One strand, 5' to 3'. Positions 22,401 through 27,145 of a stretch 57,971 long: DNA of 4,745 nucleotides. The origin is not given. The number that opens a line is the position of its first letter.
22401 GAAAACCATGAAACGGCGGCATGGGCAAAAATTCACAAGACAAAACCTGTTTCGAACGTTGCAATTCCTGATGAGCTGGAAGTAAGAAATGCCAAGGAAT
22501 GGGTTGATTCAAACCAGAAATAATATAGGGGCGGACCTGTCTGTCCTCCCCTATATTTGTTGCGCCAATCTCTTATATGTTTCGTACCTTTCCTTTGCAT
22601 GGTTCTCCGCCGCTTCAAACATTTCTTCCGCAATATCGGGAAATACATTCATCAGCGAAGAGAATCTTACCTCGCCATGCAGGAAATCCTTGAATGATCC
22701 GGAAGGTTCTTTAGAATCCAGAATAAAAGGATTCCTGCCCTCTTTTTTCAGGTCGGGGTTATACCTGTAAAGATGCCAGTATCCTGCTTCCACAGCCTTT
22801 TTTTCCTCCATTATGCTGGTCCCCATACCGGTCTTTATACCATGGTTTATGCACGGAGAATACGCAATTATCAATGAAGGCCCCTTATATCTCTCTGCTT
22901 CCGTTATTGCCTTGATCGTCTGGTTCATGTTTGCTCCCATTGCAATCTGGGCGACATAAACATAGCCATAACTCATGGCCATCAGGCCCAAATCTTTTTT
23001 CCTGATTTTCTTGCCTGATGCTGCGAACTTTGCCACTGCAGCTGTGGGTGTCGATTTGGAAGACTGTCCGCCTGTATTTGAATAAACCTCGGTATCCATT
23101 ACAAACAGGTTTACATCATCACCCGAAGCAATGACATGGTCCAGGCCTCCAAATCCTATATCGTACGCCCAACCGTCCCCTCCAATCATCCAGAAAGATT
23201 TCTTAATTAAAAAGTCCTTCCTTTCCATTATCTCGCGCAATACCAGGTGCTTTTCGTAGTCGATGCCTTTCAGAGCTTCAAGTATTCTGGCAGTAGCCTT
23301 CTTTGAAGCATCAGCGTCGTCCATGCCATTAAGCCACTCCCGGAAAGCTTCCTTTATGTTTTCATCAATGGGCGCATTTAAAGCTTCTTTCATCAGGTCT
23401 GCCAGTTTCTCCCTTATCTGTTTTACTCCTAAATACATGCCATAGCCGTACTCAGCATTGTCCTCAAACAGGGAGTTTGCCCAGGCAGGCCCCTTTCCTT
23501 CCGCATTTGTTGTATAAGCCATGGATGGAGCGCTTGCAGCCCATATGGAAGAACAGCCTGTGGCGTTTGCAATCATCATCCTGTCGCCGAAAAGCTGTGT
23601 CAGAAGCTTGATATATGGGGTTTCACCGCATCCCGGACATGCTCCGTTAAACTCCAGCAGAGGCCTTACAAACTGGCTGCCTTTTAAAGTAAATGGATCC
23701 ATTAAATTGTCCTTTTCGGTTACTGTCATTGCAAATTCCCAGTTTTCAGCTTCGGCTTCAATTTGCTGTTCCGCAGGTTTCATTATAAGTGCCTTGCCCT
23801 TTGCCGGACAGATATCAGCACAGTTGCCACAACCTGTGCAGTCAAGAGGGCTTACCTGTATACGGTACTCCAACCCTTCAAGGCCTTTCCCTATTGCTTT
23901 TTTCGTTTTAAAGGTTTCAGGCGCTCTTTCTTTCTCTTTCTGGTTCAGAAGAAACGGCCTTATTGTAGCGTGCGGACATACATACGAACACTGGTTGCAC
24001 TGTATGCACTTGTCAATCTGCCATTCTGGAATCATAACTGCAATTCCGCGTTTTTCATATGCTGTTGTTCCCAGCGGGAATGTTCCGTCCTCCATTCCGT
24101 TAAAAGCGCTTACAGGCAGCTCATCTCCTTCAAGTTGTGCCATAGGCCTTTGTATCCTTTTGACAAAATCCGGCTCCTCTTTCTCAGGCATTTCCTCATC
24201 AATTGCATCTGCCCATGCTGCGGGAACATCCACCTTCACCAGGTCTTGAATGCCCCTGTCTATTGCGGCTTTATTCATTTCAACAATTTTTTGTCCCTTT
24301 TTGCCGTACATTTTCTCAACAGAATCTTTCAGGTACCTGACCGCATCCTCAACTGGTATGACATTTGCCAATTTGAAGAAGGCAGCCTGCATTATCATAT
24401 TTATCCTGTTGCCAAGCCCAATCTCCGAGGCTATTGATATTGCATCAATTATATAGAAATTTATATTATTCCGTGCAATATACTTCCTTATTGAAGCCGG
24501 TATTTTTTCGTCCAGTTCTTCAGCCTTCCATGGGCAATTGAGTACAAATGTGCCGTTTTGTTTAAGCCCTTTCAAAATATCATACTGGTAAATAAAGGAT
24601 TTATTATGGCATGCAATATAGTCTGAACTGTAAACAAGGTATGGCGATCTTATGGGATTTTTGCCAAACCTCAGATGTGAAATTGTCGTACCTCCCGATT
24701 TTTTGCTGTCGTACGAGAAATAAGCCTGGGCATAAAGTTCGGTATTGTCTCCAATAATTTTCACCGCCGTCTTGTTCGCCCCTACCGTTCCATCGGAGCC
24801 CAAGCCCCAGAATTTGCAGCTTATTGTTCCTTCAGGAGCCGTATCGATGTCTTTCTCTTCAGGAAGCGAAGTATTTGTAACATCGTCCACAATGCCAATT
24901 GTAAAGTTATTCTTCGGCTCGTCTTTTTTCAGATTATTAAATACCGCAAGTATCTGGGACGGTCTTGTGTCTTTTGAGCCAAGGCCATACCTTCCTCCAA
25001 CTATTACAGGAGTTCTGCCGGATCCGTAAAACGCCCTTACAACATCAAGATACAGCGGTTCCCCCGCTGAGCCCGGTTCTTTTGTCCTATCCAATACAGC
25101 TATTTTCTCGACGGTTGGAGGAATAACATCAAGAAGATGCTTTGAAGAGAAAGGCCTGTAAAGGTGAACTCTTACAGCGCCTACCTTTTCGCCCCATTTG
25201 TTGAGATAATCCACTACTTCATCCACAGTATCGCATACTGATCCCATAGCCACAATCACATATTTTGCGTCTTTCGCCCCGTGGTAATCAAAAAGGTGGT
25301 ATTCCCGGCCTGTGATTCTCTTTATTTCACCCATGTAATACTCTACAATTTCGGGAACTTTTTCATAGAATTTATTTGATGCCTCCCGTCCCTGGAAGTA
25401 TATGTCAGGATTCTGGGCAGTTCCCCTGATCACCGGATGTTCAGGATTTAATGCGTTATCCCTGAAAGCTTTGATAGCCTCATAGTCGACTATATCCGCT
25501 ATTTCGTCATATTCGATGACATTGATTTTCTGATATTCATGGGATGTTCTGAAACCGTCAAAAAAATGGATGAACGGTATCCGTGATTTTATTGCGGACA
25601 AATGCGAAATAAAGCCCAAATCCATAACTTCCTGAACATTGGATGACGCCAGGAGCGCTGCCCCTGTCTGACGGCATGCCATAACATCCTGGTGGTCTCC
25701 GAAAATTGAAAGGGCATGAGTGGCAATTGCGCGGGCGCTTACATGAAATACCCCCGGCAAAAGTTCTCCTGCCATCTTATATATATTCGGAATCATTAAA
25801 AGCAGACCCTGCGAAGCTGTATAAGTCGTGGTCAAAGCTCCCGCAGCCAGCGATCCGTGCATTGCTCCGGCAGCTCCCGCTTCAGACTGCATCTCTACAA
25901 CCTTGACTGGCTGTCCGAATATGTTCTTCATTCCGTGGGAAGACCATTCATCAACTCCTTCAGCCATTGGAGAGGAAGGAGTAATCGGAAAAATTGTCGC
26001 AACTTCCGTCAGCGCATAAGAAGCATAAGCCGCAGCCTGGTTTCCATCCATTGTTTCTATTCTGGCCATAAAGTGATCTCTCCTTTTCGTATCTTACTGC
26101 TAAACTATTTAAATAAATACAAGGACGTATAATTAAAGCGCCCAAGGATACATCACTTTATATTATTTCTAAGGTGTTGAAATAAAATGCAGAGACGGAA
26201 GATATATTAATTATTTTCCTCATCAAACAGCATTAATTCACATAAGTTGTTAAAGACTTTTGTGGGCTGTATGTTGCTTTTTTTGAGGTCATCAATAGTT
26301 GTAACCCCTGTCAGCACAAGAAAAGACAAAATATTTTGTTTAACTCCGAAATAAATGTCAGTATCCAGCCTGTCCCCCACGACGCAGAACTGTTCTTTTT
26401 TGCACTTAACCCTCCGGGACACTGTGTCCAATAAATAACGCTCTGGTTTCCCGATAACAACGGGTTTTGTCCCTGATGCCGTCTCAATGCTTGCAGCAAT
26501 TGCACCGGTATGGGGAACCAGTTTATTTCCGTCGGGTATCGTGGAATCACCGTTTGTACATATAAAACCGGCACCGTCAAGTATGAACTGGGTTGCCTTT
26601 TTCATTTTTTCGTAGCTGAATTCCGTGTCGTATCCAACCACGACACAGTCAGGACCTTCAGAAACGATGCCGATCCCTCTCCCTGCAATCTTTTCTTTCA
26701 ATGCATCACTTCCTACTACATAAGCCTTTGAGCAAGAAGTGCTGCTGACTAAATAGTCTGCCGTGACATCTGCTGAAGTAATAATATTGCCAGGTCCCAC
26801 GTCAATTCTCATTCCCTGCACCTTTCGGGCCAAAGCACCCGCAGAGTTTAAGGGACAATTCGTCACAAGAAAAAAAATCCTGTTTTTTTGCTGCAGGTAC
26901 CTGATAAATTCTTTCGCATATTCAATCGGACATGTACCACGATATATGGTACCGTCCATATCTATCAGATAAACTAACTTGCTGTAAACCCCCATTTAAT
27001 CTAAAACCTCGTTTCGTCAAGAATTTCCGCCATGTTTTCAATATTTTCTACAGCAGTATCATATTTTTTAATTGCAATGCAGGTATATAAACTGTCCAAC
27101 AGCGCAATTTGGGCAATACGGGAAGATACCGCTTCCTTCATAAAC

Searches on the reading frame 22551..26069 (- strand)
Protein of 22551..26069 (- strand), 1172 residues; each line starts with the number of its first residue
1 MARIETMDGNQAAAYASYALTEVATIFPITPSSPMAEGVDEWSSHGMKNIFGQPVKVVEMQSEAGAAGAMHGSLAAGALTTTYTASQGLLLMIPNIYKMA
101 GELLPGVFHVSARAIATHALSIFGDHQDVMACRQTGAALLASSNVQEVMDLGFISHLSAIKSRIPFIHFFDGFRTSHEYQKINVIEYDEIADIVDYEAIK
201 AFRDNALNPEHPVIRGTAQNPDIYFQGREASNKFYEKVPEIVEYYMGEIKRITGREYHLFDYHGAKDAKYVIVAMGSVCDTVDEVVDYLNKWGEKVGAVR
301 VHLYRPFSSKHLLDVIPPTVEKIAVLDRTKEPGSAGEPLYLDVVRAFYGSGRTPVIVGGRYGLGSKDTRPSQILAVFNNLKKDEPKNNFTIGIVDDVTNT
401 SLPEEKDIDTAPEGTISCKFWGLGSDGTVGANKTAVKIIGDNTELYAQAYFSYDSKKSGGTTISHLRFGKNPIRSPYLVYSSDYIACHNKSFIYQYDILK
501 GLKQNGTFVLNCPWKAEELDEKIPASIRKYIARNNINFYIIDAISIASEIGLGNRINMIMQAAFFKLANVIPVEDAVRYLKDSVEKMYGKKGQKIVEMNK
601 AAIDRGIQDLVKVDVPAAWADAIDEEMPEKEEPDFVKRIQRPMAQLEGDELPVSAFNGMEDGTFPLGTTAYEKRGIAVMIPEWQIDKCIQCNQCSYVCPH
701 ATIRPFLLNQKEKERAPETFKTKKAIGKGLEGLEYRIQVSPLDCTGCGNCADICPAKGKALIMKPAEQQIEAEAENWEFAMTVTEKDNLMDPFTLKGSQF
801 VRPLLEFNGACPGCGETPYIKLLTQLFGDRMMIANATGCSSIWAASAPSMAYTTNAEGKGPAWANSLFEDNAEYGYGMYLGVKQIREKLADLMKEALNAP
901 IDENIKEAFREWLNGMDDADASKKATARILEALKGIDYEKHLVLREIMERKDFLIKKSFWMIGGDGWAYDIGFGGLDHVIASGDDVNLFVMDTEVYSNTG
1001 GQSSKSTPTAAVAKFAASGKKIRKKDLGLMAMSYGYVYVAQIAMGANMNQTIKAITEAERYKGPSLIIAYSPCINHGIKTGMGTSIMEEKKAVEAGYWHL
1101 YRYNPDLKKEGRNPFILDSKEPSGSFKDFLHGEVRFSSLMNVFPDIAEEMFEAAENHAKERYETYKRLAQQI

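Call 77: search_protein_families(library=pfam, proteins=[window:22551-26069:-], max_evalue=0.001)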
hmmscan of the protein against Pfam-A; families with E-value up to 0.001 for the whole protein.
window:22551-26069:- (1172 aa): 17 families
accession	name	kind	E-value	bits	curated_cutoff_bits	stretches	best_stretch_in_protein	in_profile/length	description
PF01855.24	POR_N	-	1.4e-77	261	27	1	17-246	3-230/231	Pyruvate flavodoxin/ferredoxin oxidoreductase, thiamine diP-bdg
PF01558.24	POR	-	1.5e-35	123.3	27.4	1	424-608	1-173/173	Pyruvate ferredoxin/flavodoxin oxidoreductase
PF10371.14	EKR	-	6.4e-23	80.8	27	1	627-677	5-55/55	Domain of unknown function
PF17147.9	PFOR_II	-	1.7e-17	64.1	27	1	268-373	1-102/102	Pyruvate:ferredoxin oxidoreductase core domain II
PF12838.12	Fer4_7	-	1.2e-09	38.9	27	1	687-756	1-50/52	4Fe-4S dicluster domain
PF02775.26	TPP_enzyme_C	-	1.2e-08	35.3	21.9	1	957-1068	47-150/151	Thiamine pyrophosphate enzyme, C-terminal TPP binding domain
PF13183.11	Fer4_8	-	1.8e-08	35.2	27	1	685-757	2-67/68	4Fe-4S dicluster domain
PF12837.12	Fer4_6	-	3.1e-07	30.4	25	1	680-701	1-22/24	4Fe-4S binding domain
PF13237.11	Fer4_10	-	3.2e-07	30.6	25.5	1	686-755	7-53/53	4Fe-4S dicluster domain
PF13187.11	Fer4_9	-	4.5e-07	30.2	27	1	687-757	1-50/52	4Fe-4S dicluster domain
PF13484.11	Fer4_16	-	6.8e-07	30.4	30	1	687-756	1-65/66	4Fe-4S double cluster binding domain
PF00037.32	Fer4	-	8.5e-07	29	21.1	2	684-703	4-23/24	4Fe-4S binding domain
PF13534.11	Fer4_17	-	4.2e-06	27.7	22.2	0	684-700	42-58/61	4Fe-4S dicluster domain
PF12800.12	Fer4_4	-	0.00012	22.5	24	0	743-756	3-16/17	4Fe-4S binding domain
PF12797.12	Fer4_2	-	0.00015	22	24.5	0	739-756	5-22/22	4Fe-4S binding domain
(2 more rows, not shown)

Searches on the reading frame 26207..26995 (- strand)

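Call 60: search_protein_families(library=pfam, proteins=[window:26207-26995:-], max_evalue=0.00001)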
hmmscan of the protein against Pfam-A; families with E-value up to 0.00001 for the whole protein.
window:26207-26995:- (262 aa): 3 families
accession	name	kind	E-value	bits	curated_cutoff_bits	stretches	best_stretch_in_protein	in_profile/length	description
PF13344.12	Hydrolase_6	-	1.7e-20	73.3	27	1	10-108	2-100/101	Haloacid dehalogenase-like hydrolase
PF13242.12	Hydrolase_like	-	3.6e-18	65.7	22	1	180-254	1-75/75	HAD-hyrolase-like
PF00702.32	Hydrolase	-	1.7e-11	45.3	26.4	1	9-215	4-185/191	haloacid dehalogenase-like hydrolase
